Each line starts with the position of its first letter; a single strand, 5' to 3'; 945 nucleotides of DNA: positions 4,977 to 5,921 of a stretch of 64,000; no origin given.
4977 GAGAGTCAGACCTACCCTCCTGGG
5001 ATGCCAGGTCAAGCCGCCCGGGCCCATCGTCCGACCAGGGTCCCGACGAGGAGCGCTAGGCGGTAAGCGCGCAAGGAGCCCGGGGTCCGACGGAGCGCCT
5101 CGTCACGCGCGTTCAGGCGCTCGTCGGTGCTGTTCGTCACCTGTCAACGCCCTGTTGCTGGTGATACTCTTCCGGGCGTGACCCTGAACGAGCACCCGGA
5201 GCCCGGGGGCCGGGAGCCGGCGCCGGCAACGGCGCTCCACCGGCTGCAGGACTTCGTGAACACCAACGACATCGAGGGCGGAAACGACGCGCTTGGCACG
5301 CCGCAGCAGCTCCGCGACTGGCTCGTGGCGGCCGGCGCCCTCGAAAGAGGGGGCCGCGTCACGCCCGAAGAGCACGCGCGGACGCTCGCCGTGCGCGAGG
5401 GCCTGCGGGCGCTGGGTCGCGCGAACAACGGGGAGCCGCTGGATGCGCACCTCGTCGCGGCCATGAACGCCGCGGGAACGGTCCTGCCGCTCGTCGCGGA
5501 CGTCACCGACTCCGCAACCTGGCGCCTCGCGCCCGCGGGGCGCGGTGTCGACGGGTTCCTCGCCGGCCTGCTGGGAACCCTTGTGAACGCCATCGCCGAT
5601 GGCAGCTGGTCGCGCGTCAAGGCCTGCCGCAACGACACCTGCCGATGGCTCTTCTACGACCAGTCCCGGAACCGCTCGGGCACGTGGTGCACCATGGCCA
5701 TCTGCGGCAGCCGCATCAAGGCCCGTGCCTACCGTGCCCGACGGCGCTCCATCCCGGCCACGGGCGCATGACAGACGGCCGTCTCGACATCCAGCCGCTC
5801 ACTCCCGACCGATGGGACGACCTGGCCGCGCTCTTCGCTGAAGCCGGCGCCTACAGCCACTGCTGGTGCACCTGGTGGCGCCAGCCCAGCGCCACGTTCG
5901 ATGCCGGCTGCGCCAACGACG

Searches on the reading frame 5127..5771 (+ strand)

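Call 7: search_protein_families(library=pfam, proteins=[window:5127-5771:+], max_evalue=0.001)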
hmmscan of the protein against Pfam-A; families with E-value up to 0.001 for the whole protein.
window:5127-5771:+ (214 aa): 2 families
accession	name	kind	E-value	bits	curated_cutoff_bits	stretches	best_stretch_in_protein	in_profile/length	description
PF11706.13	zf-CGNR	-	1.1e-17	64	24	1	163-206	1-44/44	CGNR zinc finger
PF07336.16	ABATE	-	6.4e-13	49.9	24.4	1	40-157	4-124/130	Putative stress-induced transcription regulator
